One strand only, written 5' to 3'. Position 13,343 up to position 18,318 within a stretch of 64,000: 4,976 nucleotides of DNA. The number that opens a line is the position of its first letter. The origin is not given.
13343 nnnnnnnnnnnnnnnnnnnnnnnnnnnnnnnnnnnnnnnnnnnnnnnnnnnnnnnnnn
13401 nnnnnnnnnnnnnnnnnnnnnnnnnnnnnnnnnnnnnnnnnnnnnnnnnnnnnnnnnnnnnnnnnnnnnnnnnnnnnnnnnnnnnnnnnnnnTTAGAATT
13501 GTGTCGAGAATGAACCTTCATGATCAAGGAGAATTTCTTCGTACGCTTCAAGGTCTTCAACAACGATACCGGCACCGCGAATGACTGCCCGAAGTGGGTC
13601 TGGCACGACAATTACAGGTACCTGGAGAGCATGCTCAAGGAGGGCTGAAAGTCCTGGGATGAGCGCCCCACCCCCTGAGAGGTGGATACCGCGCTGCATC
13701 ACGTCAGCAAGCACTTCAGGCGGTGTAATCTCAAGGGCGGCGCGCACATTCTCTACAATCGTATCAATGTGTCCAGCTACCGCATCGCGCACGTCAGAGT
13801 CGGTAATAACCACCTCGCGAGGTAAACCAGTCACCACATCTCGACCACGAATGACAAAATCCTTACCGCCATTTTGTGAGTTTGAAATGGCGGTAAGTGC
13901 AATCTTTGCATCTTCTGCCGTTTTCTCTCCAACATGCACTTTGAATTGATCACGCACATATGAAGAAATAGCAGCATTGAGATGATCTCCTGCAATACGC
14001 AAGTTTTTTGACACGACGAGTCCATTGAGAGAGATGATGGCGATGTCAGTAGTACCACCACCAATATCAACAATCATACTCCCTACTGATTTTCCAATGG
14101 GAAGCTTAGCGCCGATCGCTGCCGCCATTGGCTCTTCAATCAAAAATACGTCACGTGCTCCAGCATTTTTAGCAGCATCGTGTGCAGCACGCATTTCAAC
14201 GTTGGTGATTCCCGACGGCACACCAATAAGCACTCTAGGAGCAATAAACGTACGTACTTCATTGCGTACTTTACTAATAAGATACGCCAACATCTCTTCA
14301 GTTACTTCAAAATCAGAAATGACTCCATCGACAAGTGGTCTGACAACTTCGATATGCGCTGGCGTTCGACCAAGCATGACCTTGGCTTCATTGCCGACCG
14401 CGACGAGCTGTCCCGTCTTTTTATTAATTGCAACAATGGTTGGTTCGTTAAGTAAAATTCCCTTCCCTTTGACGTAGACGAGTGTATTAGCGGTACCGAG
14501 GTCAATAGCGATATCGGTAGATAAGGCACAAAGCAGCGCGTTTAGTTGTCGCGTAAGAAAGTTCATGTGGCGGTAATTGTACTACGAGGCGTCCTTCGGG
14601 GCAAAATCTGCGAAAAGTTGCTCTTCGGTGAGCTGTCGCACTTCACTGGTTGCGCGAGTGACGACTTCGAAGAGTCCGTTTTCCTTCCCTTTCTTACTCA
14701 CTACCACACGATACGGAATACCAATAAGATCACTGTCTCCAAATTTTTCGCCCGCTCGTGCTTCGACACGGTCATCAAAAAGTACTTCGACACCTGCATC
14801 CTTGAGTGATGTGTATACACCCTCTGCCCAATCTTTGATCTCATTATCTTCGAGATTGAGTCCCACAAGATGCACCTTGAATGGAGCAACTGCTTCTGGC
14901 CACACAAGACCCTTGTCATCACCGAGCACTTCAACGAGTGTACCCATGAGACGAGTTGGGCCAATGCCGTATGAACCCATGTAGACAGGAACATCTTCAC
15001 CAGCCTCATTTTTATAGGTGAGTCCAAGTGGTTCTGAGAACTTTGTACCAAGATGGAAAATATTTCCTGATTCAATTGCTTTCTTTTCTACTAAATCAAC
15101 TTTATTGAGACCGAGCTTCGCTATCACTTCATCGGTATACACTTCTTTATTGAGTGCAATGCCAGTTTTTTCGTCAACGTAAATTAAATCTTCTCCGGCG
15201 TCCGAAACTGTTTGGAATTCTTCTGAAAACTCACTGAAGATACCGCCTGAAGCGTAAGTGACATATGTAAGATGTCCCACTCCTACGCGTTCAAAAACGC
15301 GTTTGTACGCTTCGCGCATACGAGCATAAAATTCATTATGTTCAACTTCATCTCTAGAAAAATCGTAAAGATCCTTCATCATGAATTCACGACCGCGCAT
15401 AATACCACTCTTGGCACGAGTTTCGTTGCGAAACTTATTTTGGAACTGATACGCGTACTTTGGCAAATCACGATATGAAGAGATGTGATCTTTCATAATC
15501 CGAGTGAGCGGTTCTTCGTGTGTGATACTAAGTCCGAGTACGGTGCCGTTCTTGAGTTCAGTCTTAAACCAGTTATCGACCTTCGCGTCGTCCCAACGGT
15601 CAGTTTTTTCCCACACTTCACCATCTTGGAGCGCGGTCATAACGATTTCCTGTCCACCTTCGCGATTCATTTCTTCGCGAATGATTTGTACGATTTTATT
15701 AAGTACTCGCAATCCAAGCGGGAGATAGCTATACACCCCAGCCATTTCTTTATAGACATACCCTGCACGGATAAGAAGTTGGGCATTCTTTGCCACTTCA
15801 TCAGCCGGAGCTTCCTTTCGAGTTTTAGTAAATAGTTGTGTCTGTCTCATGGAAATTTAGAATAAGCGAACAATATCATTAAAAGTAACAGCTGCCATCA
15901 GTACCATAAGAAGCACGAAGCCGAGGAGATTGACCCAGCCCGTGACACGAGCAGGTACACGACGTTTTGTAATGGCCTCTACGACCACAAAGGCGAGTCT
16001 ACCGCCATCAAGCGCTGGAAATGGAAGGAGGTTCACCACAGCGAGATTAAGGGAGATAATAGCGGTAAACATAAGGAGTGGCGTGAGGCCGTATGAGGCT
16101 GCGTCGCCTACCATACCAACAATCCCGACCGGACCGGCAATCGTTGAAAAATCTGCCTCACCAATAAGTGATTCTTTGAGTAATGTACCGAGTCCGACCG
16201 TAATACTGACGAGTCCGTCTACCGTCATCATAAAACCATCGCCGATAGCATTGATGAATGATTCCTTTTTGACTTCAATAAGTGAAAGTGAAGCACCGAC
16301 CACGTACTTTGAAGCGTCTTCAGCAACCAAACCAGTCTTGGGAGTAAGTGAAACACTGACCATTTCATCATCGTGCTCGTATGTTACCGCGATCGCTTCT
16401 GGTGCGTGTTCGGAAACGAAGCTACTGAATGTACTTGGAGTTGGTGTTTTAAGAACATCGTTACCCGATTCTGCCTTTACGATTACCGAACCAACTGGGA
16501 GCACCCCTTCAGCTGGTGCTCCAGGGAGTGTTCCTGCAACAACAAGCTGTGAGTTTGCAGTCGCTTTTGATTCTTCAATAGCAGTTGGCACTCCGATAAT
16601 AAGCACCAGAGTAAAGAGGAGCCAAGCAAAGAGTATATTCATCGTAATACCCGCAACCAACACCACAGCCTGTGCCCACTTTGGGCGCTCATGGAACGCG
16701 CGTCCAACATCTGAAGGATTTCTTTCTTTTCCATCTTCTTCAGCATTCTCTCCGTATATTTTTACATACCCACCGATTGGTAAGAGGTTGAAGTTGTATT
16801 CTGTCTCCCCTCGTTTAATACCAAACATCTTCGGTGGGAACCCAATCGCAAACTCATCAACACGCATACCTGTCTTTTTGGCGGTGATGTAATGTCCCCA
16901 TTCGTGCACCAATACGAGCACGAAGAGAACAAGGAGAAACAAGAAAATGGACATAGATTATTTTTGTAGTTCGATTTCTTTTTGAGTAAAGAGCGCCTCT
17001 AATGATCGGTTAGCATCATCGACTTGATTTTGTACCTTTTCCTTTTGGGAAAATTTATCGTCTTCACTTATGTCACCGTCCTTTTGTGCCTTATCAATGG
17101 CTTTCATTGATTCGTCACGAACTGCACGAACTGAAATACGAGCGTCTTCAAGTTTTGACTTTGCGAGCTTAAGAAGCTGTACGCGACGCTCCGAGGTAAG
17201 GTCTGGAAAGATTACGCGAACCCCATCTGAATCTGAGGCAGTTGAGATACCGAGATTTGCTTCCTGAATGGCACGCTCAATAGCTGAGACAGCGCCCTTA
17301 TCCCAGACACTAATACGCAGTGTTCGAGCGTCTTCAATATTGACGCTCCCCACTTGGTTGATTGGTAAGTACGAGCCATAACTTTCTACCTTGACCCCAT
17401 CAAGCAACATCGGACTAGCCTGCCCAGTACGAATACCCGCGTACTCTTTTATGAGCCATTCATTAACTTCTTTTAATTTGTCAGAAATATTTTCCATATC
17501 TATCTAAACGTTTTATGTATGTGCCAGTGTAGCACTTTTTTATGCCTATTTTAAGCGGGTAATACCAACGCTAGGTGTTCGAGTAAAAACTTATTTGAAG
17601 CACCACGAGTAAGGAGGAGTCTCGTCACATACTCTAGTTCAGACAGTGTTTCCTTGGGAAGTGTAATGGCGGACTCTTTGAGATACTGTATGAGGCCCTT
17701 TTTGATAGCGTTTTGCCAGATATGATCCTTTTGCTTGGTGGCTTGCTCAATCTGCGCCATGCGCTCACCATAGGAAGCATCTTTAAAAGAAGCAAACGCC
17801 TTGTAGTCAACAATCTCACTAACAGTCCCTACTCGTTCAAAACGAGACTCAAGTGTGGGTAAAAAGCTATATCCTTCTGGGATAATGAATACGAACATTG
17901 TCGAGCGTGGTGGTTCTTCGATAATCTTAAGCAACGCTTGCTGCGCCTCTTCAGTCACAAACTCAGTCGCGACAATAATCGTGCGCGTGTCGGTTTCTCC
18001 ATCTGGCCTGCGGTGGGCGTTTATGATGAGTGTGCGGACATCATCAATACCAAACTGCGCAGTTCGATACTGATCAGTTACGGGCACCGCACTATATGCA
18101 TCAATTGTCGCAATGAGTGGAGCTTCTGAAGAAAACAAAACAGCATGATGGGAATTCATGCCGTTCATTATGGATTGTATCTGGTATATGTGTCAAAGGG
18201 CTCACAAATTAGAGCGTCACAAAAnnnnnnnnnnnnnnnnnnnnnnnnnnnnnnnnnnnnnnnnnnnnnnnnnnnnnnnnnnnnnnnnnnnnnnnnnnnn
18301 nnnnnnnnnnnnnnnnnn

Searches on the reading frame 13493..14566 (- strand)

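Call 38: search_protein_families(library=pfam, proteins=[window:13493-14566:-])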
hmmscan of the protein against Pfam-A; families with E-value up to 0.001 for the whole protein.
window:13493-14566:- (357 aa): 6 families
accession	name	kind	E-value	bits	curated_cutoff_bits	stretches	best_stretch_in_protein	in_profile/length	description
PF06723.19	MreB_Mbl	-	4.9e-127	423.7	27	1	17-342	2-325/327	MreB/Mbl protein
PF00012.26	HSP70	-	1e-10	40.9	20.6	1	89-221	110-251/599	Hsp70 protein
PF14450.12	FtsA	-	3.3e-09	37.6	31.8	1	165-319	2-108/127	Cell division protein FtsA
PF00022.25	Actin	-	2.2e-08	33.6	27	1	42-210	31-194/410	Actin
PF11104.14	PilM_2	-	5.9e-05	22.6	27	0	293-330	277-313/340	Type IV pilus assembly protein PilM;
PF08841.16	DDR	-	6.4e-05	22.6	24.6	1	140-202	112-174/328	Diol dehydratase reactivase ATPase-like domain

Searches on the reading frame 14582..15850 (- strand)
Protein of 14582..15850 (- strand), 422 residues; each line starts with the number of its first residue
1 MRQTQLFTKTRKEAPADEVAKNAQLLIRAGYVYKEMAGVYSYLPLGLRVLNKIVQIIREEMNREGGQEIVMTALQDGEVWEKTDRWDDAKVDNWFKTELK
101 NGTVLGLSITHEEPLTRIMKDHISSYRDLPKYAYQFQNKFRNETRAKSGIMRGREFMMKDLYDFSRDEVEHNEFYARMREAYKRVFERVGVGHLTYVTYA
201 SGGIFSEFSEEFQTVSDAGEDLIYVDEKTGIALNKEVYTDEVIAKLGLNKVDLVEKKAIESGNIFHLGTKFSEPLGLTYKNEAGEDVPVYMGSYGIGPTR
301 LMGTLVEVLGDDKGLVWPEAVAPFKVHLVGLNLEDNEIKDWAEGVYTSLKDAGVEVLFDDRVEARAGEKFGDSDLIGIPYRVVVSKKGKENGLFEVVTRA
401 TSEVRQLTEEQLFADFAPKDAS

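Call 40: search_protein_families(library=pfam, proteins=[window:14582-15850:-])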
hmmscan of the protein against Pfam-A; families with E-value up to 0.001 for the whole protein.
window:14582-15850:- (422 aa): 2 families
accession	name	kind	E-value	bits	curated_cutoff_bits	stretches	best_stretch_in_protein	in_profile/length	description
PF00587.30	tRNA-synt_2b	-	9.4e-27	94.6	29.3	1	95-307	1-177/179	tRNA synthetase class II core domain (G, H, P, S and T)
PF03129.25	HGTP_anticodon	-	2e-14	53.9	21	1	329-413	5-88/94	Anticodon binding domain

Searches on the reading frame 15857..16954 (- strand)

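Call 48: search_protein_families(library=pfam, proteins=[window:15857-16954:-])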
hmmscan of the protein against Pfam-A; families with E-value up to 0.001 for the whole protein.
window:15857-16954:- (365 aa): 1 family
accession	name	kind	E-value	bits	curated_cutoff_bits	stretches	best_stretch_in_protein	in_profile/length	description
PF02163.28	Peptidase_M50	-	8.3e-60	202.3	27.2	1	6-352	2-221/221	Peptidase family M50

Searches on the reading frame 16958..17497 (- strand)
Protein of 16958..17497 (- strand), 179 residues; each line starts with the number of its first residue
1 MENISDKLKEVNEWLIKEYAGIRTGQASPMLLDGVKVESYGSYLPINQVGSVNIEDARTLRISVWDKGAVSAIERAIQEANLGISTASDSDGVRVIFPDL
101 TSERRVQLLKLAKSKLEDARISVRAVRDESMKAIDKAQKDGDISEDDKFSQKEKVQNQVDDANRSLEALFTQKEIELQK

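Call 48: search_protein_families(library=pfam, proteins=[window:16958-17497:-])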
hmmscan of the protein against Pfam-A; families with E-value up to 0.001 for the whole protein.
window:16958-17497:- (179 aa): 1 family
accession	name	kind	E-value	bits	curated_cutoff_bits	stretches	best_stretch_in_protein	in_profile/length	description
PF01765.24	RRF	-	6.8e-49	166.3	29.7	1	17-177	3-163/164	Ribosome recycling factor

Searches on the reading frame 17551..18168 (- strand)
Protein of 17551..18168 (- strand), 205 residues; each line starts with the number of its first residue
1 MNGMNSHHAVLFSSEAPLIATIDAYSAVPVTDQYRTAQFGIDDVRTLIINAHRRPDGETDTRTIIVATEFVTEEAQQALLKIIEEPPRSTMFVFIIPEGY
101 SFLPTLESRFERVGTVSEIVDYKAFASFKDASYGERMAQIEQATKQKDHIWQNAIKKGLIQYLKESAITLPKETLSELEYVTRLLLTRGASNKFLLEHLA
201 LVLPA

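Call 38: search_protein_families(library=pfam, proteins=[window:17551-18168:-])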
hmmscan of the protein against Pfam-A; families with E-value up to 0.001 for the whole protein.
window:17551-18168:- (205 aa): 1 family
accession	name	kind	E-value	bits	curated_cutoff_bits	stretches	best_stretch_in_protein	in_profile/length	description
PF13177.12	DNA_pol3_delta2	-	1.1e-11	45.4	27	1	36-111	78-153/161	DNA polymerase III, delta subunit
